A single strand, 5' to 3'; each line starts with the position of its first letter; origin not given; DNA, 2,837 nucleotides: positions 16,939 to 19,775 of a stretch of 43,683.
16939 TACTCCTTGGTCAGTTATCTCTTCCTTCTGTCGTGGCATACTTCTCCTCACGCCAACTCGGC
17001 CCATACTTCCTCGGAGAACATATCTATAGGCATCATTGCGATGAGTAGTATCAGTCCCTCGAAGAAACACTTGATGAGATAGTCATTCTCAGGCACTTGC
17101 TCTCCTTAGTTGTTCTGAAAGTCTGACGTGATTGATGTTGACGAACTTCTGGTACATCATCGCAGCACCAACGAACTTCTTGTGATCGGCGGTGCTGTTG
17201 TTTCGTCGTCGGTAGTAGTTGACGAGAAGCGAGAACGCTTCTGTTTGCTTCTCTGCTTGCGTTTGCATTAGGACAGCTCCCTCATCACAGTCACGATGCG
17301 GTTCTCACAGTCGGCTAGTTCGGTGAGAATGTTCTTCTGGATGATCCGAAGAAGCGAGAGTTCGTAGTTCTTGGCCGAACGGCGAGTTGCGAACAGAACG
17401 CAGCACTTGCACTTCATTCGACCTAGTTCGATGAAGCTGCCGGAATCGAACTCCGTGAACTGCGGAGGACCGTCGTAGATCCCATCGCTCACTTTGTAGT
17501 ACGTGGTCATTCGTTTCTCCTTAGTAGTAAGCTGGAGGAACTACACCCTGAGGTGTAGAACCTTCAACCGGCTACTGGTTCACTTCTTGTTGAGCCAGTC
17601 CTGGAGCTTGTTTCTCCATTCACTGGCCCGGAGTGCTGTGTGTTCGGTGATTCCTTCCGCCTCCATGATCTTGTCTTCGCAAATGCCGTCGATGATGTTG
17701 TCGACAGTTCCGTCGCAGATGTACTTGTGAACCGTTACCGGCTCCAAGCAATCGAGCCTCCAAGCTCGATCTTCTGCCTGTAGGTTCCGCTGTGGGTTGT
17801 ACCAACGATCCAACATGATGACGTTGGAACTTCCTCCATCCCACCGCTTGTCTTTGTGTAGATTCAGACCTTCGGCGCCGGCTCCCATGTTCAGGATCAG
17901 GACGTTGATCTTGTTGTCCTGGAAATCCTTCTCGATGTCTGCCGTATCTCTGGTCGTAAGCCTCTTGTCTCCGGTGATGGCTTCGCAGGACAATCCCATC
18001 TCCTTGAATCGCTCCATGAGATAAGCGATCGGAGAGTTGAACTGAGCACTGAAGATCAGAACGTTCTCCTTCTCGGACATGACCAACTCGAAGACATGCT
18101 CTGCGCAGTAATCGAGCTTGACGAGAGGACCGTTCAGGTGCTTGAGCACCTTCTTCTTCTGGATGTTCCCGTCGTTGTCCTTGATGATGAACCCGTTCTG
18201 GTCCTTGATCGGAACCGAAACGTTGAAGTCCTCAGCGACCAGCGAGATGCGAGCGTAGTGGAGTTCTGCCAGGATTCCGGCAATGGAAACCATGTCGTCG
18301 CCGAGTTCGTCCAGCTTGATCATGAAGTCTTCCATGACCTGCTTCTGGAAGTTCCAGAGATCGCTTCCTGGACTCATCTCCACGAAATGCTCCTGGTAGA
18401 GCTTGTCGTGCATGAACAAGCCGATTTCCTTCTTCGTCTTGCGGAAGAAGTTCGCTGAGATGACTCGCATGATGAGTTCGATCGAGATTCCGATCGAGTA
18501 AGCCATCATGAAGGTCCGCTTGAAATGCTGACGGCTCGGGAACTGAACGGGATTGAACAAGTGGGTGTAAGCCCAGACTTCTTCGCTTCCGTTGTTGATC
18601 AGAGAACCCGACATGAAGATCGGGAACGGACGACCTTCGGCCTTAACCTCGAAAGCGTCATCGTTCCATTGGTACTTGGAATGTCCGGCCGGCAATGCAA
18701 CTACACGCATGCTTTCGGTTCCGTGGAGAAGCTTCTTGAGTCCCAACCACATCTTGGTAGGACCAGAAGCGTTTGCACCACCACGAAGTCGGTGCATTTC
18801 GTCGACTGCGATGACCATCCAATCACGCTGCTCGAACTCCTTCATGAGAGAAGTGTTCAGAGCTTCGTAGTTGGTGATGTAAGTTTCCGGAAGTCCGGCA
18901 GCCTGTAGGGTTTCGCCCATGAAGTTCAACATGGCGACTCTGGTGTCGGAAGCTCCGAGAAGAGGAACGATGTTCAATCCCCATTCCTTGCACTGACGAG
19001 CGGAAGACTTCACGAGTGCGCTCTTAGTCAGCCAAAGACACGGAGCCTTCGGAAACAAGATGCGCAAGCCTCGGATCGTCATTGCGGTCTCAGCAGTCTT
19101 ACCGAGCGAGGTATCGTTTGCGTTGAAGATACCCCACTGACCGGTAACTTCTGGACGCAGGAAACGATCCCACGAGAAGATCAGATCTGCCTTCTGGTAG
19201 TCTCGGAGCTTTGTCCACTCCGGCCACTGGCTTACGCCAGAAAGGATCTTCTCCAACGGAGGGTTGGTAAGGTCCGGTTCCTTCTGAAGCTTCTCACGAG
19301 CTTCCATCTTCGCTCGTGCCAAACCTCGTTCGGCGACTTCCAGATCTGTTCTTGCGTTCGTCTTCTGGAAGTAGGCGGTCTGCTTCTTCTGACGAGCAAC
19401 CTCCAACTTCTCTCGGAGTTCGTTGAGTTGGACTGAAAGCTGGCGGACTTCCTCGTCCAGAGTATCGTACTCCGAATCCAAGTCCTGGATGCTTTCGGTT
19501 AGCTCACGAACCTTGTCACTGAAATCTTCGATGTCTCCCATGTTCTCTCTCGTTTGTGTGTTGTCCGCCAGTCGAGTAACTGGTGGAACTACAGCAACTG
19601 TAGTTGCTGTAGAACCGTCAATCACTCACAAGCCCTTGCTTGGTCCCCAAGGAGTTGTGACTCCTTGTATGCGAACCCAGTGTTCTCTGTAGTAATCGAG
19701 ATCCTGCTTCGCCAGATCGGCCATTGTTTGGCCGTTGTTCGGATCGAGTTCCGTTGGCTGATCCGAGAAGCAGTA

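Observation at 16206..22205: A 14-copy 9-mer (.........) that forms conserved hairpins with fixed mismatched flanks in every larger early intergenic gap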

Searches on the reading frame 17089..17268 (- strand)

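Call 52: search_protein_families(library=pfam, max_evalue=0.01, proteins=[window:17089-17268:-])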
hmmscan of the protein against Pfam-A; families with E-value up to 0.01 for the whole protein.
window:17089-17268:- (59 aa): 1 family
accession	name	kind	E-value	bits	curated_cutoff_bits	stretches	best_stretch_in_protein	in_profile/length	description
PF25500.1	DUF7913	-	0.005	17.4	27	1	2-40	36-77/120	Domain of unknown function (DUF7913)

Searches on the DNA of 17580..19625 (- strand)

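Call 75: build_rna_model(alignment_id=A4, structure=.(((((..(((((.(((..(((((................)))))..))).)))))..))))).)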
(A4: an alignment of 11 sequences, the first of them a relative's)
Model R2 built from alignment A4 (11 sequences, 64 columns); structure: as given.
model positions 59; base pairs 18; branch points 0; effective number of sequences 11; information 0.747 bits per position. Calibrated on 0.2 Mb of random sequence (short: E-values are rough).
structure used (alignment columns):
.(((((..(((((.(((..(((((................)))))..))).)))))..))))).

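Call 76: search_with_rna_model(model_id=R2, source=window, filters=off, max_evalue=10, show_alignments=5)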
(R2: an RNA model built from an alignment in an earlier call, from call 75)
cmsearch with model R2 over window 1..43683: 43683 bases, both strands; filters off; matches with E-value up to 10: 13.
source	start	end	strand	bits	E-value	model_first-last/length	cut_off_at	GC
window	17522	17577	-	55.4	7e-13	1-59/59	no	0.5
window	16191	16251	-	44.2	9.7e-10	1-59/59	no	0.49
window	19570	19631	-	33.9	7.8e-07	1-59/59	no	0.45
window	22165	22224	-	30.9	5.4e-06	1-59/59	no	0.57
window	20100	20159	-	23.6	0.00063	1-59/59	no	0.47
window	17522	17577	+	17.9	0.025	1-59/59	no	0.5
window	16191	16251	+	13.7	0.37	1-59/59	no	0.49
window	14615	14653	-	11.7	1.3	1-59/59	no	0.51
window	14239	14291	+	11.6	1.4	1-59/59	no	0.42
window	31904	31931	+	10.2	3.7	1-59/59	no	0.54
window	20606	20666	+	9.5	5.5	1-59/59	no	0.43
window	11952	12000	-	9.3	6.3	1-59/59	no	0.61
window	12906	12927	+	9.1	7.3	15-45/59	no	0.59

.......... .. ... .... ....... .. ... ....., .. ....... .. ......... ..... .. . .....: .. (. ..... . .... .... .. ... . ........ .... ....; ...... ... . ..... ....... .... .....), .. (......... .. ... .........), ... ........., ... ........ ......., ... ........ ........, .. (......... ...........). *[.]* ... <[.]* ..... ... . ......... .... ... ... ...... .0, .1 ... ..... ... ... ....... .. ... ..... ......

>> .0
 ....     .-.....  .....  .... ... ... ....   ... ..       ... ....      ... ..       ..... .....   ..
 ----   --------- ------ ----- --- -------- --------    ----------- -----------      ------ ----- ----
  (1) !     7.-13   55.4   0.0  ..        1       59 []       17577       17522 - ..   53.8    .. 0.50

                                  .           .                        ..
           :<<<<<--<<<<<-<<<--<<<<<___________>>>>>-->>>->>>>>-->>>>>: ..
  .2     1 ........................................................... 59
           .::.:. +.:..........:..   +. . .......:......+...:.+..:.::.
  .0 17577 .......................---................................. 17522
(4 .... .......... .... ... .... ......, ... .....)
